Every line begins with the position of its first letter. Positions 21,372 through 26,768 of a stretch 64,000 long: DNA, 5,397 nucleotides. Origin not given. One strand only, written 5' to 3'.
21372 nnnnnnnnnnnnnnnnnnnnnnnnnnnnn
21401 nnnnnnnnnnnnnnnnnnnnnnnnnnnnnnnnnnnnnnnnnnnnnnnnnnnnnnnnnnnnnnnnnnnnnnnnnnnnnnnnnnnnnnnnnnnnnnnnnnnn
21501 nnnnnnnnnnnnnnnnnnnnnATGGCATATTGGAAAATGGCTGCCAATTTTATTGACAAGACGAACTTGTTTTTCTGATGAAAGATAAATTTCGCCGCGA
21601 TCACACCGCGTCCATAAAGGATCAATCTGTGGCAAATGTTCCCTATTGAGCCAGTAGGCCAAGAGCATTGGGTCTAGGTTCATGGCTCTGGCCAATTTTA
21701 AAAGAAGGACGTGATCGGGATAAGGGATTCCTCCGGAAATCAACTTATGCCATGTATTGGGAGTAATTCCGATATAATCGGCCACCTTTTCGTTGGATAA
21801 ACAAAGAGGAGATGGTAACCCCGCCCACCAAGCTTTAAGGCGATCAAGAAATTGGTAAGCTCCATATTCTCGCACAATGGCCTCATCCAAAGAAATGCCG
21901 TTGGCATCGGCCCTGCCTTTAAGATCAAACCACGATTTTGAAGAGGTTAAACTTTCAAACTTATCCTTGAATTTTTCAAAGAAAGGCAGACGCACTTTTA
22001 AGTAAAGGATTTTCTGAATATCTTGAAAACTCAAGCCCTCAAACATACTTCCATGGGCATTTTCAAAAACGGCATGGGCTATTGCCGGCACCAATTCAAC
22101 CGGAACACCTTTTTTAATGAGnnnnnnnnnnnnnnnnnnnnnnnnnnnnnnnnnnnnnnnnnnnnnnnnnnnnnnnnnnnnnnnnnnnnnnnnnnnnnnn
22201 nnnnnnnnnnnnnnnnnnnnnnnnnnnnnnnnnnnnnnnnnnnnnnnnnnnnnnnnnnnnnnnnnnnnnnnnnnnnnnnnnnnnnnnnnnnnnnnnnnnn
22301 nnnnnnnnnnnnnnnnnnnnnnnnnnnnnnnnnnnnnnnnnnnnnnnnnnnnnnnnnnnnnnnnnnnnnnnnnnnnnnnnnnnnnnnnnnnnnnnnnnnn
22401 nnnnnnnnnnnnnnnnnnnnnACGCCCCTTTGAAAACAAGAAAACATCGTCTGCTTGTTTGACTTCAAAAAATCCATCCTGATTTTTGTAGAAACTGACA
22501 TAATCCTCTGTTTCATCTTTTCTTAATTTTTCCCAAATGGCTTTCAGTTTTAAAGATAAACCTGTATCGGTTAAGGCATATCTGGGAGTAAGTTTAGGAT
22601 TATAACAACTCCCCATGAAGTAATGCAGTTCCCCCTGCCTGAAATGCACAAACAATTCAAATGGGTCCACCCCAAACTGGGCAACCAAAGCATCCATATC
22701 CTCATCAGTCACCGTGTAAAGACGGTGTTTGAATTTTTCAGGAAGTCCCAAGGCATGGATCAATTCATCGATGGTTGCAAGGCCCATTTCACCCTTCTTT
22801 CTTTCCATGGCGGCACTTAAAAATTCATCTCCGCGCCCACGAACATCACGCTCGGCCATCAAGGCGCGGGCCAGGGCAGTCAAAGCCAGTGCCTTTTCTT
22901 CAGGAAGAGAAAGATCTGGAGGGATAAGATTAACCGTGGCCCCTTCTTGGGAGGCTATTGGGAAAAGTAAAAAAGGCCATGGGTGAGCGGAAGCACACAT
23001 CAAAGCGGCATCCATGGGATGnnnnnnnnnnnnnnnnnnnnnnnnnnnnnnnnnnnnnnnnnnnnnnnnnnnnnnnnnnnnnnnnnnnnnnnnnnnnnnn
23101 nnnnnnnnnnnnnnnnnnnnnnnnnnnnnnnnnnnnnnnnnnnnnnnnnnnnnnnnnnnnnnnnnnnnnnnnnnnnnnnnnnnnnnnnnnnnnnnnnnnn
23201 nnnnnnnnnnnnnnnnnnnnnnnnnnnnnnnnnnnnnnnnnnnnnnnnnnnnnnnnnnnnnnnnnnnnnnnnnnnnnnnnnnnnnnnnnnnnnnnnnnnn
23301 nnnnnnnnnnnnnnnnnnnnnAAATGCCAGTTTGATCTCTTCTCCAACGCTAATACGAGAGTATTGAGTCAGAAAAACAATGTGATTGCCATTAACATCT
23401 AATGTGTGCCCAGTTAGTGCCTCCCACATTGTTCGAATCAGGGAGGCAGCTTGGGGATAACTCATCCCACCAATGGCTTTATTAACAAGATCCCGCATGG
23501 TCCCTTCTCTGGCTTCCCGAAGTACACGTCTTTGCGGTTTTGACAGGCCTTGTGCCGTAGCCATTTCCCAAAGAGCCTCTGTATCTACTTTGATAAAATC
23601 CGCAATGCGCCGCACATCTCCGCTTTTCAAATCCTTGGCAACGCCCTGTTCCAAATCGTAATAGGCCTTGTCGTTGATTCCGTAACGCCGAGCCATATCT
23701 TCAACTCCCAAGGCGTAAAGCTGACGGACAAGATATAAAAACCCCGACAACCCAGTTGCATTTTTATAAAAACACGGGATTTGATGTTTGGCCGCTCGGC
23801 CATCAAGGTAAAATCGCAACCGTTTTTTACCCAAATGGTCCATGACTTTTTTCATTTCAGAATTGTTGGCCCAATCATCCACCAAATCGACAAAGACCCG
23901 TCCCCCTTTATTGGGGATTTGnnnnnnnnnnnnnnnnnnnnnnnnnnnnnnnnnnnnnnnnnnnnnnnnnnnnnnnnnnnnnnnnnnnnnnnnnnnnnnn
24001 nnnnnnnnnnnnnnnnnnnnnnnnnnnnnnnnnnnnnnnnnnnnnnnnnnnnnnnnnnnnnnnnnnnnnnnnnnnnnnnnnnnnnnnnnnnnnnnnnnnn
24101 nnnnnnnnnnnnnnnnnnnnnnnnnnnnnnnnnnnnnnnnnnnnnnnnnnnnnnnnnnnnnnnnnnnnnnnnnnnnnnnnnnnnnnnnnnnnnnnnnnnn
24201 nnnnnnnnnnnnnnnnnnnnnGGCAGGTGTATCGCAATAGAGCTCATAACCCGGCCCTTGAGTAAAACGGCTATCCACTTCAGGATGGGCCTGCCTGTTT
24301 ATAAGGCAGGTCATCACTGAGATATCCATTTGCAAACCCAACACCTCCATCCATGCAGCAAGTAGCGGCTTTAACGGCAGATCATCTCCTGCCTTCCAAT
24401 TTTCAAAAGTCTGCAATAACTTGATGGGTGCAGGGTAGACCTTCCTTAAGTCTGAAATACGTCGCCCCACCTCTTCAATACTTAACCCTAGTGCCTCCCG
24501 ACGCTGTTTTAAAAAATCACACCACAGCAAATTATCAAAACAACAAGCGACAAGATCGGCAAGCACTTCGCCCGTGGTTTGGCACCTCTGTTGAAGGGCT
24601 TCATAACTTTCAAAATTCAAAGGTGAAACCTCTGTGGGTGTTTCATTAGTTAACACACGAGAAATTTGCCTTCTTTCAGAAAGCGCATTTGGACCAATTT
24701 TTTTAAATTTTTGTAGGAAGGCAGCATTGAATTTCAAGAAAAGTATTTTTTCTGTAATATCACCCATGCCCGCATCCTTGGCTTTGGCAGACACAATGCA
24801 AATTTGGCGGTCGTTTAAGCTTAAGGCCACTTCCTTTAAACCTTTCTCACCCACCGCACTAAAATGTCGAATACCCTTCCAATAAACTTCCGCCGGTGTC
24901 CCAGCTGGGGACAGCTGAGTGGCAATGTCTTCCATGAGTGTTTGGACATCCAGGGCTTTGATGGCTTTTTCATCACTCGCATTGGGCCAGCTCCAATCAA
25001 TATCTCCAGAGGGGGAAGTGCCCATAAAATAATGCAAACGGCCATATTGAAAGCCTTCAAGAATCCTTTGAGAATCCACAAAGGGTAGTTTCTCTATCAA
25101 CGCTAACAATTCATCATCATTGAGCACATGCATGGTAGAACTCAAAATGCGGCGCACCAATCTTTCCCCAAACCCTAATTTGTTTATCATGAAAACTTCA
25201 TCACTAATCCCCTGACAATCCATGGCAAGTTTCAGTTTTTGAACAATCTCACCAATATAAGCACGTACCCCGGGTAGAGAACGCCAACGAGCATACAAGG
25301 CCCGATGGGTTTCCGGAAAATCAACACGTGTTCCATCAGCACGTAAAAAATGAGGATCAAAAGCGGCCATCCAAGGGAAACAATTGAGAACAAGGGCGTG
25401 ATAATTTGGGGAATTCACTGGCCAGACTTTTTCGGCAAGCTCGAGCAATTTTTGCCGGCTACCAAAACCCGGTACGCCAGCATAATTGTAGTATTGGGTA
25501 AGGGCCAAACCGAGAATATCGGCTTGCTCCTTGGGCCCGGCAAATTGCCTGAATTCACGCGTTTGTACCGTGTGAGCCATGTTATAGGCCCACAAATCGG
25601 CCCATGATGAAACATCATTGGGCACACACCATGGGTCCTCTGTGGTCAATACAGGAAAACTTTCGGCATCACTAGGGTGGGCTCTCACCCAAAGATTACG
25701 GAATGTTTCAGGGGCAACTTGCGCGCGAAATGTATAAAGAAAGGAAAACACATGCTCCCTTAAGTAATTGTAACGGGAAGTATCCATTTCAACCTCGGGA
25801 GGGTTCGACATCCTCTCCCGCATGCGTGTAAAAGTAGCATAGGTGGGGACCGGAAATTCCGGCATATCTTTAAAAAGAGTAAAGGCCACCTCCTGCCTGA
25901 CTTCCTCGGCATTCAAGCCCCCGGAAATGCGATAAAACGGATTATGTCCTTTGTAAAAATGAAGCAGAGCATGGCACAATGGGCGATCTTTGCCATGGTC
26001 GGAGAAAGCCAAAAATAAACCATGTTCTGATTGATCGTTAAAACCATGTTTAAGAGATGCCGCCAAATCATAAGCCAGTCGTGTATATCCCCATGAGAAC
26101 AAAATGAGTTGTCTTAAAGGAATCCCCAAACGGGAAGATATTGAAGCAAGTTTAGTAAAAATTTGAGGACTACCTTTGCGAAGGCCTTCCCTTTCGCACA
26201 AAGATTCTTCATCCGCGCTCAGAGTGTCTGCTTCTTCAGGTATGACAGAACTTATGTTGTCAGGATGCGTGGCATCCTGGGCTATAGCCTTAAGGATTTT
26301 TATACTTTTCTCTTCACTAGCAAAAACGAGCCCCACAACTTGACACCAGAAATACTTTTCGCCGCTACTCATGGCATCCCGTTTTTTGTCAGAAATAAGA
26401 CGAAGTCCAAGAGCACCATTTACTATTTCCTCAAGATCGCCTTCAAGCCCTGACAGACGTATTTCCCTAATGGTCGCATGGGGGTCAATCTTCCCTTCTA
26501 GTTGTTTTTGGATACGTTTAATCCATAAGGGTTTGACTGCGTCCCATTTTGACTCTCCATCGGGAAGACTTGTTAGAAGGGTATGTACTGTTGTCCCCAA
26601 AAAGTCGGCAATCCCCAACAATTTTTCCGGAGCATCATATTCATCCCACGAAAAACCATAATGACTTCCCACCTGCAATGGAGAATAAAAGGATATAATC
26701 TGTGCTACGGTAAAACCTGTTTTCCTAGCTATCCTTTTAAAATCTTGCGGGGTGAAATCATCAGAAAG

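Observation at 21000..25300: Two ~800-900-aa super-repeats inside the giant HTH protein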

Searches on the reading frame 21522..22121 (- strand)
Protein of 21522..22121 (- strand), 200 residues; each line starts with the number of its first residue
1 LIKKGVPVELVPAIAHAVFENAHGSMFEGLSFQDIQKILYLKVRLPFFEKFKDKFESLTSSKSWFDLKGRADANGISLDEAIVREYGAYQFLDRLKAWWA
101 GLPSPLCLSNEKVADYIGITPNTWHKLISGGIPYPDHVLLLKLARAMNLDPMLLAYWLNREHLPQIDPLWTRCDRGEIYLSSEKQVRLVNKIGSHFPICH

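Call 17: search_protein_families(library=pfam, proteins=[window:21522-22121:-], max_evalue=1)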
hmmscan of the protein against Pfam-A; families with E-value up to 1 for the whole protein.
window:21522-22121:- (200 aa): 5 families
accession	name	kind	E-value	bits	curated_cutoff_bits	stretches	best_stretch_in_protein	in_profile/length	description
PF12844.13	HTH_19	-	0.0054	17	30.2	1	108-151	13-55/64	Helix-turn-helix domain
PF13443.12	HTH_26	-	0.0075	16.9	22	1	110-151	13-54/63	Cro/C1-type HTH DNA-binding domain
PF12728.13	HTH_17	-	0.023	15.4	27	1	108-134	2-29/51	Helix-turn-helix domain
PF13560.12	HTH_31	-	0.051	14.3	27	1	108-155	15-62/64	Helix-turn-helix domain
PF01381.28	HTH_3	-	0.051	14.1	23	1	108-151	10-52/55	Helix-turn-helix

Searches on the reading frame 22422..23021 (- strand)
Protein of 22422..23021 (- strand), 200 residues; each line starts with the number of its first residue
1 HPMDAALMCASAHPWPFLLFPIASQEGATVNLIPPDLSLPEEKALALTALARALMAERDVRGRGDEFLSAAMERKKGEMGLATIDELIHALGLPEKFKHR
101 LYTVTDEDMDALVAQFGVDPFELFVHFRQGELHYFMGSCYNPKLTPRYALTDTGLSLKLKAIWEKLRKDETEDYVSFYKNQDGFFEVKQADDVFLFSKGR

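Call 17: search_protein_families(library=pfam, proteins=[window:22422-23021:-], max_evalue=1)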
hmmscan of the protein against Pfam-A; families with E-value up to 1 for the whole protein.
window:22422-23021:- (200 aa): 1 family
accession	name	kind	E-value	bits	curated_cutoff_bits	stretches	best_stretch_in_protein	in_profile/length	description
PF19953.4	EACC1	-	0.026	14.9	23.6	1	43-89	5-48/107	Effector Associated Constant Component 1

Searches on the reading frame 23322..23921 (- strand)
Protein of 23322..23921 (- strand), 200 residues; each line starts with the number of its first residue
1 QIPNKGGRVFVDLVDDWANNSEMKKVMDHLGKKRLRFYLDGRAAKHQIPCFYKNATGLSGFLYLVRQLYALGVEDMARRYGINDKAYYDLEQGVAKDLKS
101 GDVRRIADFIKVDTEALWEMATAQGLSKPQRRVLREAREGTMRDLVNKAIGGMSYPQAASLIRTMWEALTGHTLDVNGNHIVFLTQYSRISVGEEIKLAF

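Call 17: search_protein_families(library=pfam, proteins=[window:23322-23921:-], max_evalue=1)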
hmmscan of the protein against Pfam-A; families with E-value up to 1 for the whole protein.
window:23322-23921:- (200 aa): 4 families
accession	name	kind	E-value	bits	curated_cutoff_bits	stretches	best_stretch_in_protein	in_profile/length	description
PF12844.13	HTH_19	-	1e-05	25.8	30.2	1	61-117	3-58/64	Helix-turn-helix domain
PF13560.12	HTH_31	-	0.00066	20.4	27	1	70-115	14-59/64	Helix-turn-helix domain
PF21794.3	RAD51D_N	-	0.00087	19.9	27.3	1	89-121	11-43/60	RAD51D, N-terminal domain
PF21095.3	CarD_C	-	0.061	13.8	23.1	1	96-145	26-71/87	CarD, C-terminal domain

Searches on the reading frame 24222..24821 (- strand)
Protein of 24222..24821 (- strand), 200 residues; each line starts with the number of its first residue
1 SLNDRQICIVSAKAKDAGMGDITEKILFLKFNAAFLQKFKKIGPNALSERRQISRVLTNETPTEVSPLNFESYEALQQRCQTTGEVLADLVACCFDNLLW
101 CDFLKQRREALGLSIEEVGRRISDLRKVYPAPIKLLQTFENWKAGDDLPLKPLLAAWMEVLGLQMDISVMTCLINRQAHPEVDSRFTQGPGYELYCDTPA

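Call 17: search_protein_families(library=pfam, proteins=[window:24222-24821:-], max_evalue=1)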
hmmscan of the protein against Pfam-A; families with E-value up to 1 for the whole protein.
window:24222-24821:- (200 aa): 6 families
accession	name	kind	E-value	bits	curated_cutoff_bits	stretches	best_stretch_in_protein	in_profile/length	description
PF00157.23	Pou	-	0.0063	16.9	27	1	103-159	12-69/72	Pou domain - N-terminal to homeobox domain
PF13560.12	HTH_31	-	0.014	16.1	27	1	103-122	5-24/64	Helix-turn-helix domain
PF20936.3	GCIP_C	-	0.056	14.3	36.2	1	51-117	39-103/106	Grap2 and cyclin-D-interacting, C-terminal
PF00325.26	Crp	-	0.063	13.5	21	1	109-127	10-28/32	Bacterial regulatory proteins, crp family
PF01381.28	HTH_3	-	0.13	12.8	23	1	104-122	1-19/55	Helix-turn-helix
PF13413.12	HTH_25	-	0.16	12.3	24.6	1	104-121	2-19/62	Helix-turn-helix domain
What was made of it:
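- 24345..24515 (-): XRE/POU-like HTH, aa 1152-1208 (weak). Pfam Pou 0.0063 and HTH_31 0.014 on a 200-aa segment (call 17).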

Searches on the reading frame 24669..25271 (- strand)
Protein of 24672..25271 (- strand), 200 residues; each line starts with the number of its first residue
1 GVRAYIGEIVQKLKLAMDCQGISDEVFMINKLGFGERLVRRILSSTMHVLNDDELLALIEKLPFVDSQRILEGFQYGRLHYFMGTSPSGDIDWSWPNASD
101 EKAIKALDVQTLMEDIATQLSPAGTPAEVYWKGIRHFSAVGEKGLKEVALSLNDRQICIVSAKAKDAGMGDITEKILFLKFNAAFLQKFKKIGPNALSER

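Call 17: search_protein_families(library=pfam, proteins=[window:24672-25271:-], max_evalue=1)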
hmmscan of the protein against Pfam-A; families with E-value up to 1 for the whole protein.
window:24672-25271:- (200 aa): 0 families

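Call 32: find_homologous_proteins(query=A1, max_evalue=0.001)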
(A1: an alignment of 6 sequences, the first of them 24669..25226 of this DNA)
Query A1 (6 sequences) (186 aa, profile of the alignment): 1 proteins with E <= 0.001 among 8000 candidates.
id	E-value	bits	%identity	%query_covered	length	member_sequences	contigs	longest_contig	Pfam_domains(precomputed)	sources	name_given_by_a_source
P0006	2.0e-29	121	22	63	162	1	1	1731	-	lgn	-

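Call 43: search_protein_families(library=pfam, proteins=[P0006], max_evalue=0.1)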
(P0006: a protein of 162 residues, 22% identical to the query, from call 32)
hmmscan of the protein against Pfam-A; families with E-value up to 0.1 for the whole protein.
P0006 (162 aa): 0 families

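Call 51: predict_structure(alignment_id=A4)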
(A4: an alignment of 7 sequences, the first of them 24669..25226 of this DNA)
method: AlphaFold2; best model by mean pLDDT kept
length: 186 residues; sequences in the alignment: 7
mean_pLDDT: 86.3   pTM: 0.82
mean pLDDT of the five models: 86.3, 85.4, 83.9, 83.2, 83.2
residues with pLDDT >= 90: 95; 70-90: 71; 50-70: 14; < 50: 6
segments of 3 or more residues with pLDDT < 50: 183-186
pLDDT, mean of each block of 10 residues (from residue 1): 64 88 86 83 89 90 93 88 78 95 93 92 82 93 97 94 93 78 49
secondary structure, 60 per line:
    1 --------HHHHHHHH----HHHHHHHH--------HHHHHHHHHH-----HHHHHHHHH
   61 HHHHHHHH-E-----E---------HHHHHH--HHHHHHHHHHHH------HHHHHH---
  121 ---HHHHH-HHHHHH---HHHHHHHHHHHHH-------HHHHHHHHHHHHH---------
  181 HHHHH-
elements in order: H9-16 H21-28 H37-46 H52-68 H86-91 H94-105 H112-117 H124-128 H130-135 H139-151 H159-171 H181-185
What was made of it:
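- X1 folds confidently as a helical domain (pLDDT 86.3, pTM 0.82; call 51).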

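Call 54: fold_search(model_id=the predicted structure, library=pdb)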
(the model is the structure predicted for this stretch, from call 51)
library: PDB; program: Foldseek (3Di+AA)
matches with E <= 10: 54; with E <= 0.001: 0
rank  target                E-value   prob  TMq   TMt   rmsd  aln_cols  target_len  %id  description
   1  7g8l_B                1.2e+00  0.06  0.16  0.13  20.1       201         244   13  ARHGEF2 PanDDA analysis group deposition -- ARHGEF2 and RhoA in complex with Z1251207602 (released 2023-07-12)
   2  7g90_B                2.6e+00  0.03  0.14  0.12  19.1       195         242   12  ARHGEF2 PanDDA analysis group deposition -- ARHGEF2 and RhoA in complex with Z1509195674 (released 2023-07-12)
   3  1u89_MODEL_1_A        2.8e+00  0.06  0.17  0.21  10.3       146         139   12  Solution structure of VBS2 fragment of talin (released 2005-01-18)
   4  8df7_A                2.9e+00  0.08  0.23  0.08  14.7       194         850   15  Structure of M. kandleri topoisomerase V in complex with DNA. 38 base pair symmetric DNA complex (released 2022-08-31)
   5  3edt_B                2.9e+00  0.04  0.16  0.12  15.8       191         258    9  Crystal structure of the mutated S328N hKLC2 TPR domain (released 2009-02-10)
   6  7rut_E                3.0e+00  0.04  0.16  0.16  19.5       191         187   13  Structure of Human ATP:Cobalamin Adenosyltransferase R190C bound to ATP (released 2021-11-24)
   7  9vdv_A                3.2e+00  0.04  0.15  0.07  17.5       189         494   11  Cryo-EM structure of the catalytically inactive DRT4 (released 2025-11-12)
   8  3mkq_A                3.2e+00  0.04  0.16  0.05  20.0       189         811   15  Crystal structure of yeast alpha/betaprime-COP subcomplex of the COPI vesicular coat (released 2010-07-14)
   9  6f9i_A                3.4e+00  0.03  0.16  0.12  14.6       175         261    8  Crystal structure of KLC2 bound to the second tryptophan-acidic motif peptide from calsyntenin-1 (released 2018-09-05)
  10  8xm6_B                3.7e+00  0.02  0.11  0.09  19.2       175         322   13  Cryo-EM structure of human ZnT1 WT, in the absence of zinc, determined in an outward-facing conformation (released 2024-10-30)
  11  8yd7_G                4.1e+00  0.04  0.18  0.19  14.2       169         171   15  Structure of FADD/Caspase-8/cFLIP death effector domain assembly (released 2024-05-15)
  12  3mkq_C                4.1e+00  0.04  0.18  0.06  20.1       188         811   14  Crystal structure of yeast alpha/betaprime-COP subcomplex of the COPI vesicular coat (released 2010-07-14)
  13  7qdr_A                4.1e+00  0.01  0.12  0.04  16.9       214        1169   12  Apo human SKI complex in the closed state (released 2022-02-02)
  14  3ukg_A                4.3e+00  0.03  0.16  0.13  14.4       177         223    8  Crystal structure of Rap1/DNA complex (released 2011-12-07)
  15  6g7c_C                4.5e+00  0.04  0.16  0.13  15.0       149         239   17  Nt2-CTD domains of the TssA component from the type VI secretion system of Aeromonas hydrophila. (released 2018-11-21)
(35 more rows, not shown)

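Call 84: fold_search(model_id=the predicted structure, library=viral)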
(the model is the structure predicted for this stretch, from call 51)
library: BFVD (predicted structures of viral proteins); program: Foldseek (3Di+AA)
matches with E <= 10: 87; with E <= 0.001: 0
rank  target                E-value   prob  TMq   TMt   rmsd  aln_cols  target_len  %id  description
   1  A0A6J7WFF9            1.1e+00  0.18  0.22  0.14  14.3       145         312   15  LexA SOS-response transcriptional repressors (RecA-mediated autopeptidases) [uncultured Caudovirales phage]
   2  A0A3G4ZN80            1.5e+00  0.06  0.17  0.14  18.4       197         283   10  Uncharacterized protein [Terrestrivirus sp.]
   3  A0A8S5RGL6            2.2e+00  0.02  0.13  0.10  19.1       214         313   13  Uncharacterized protein [virus sp. ct5rm7]
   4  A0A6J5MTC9            2.4e+00  0.10  0.19  0.30   9.5        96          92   11  HTH_XRE domain containing protein [uncultured Caudovirales phage]
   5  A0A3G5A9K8            2.5e+00  0.02  0.13  0.10  18.0       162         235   14  Uncharacterized protein [Hyperionvirus sp.]
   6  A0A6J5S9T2            2.8e+00  0.02  0.12  0.05  17.0       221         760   10  COG3378 Phage associated DNA primase [uncultured Caudovirales phage]
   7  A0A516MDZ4            3.0e+00  0.09  0.20  0.24  13.6       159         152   11  (no name in the UniProt tables at hand)
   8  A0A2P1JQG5            3.0e+00  0.04  0.18  0.17  16.8       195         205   14  (no name in the UniProt tables at hand)
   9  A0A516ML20            3.3e+00  0.02  0.14  0.08  20.6       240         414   12  (no name in the UniProt tables at hand)
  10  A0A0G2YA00            3.4e+00  0.03  0.16  0.14  19.3       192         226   10  Ankyrin repeat protein [Acanthamoeba polyphaga mimivirus Kroon]
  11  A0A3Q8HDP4            3.6e+00  0.06  0.15  0.29   9.8        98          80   11  (no name in the UniProt tables at hand)
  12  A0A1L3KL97            3.6e+00  0.06  0.21  0.14  16.2       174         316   11  Uncharacterized protein [Shahe yuevirus-like virus 1]
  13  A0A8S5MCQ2            3.6e+00  0.04  0.20  0.19  15.1       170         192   14  Uncharacterized protein [Siphoviridae sp. ctDyb2]
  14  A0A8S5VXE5            3.6e+00  0.04  0.16  0.07  16.8       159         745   12  (no name in the UniProt tables at hand)
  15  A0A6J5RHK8            3.6e+00  0.03  0.15  0.10  16.2       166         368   12  AAA domain containing protein [uncultured Caudovirales phage]
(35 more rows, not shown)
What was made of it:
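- Tried and rejected: Foldseek of the X1 model against the PDB and BFVD gave nothing below E = 1 (calls 54, 84).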

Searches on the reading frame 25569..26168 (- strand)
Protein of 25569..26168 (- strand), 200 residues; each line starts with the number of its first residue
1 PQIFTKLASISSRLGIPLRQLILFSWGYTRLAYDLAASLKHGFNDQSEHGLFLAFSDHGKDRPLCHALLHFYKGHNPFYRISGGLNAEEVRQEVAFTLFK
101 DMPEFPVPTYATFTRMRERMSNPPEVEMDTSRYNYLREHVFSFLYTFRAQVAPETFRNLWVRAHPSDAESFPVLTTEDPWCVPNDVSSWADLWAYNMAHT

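Call 21: search_protein_families(library=pfam, proteins=[window:25569-26168:-], max_evalue=1)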
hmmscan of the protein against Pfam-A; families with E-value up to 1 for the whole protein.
window:25569-26168:- (200 aa): 2 families
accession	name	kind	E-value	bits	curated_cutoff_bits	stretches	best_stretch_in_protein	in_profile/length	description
PF05598.16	DUF772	-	0.11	13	23.1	1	80-122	21-66/74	Transposase domain (DUF772)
PF00429.24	TLV_coat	-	0.32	10.1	22.5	1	25-129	137-235/560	ENV polyprotein (coat polyprotein)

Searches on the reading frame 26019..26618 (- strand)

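Call 21: search_protein_families(library=pfam, proteins=[window:26019-26618:-], max_evalue=1)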
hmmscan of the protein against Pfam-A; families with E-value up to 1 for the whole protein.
window:26019-26618:- (200 aa): 1 family
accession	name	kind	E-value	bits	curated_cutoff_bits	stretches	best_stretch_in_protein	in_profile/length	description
PF03685.18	UPF0147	-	0.073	13.6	23.6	1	104-140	7-43/81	Uncharacterised protein family (UPF0147)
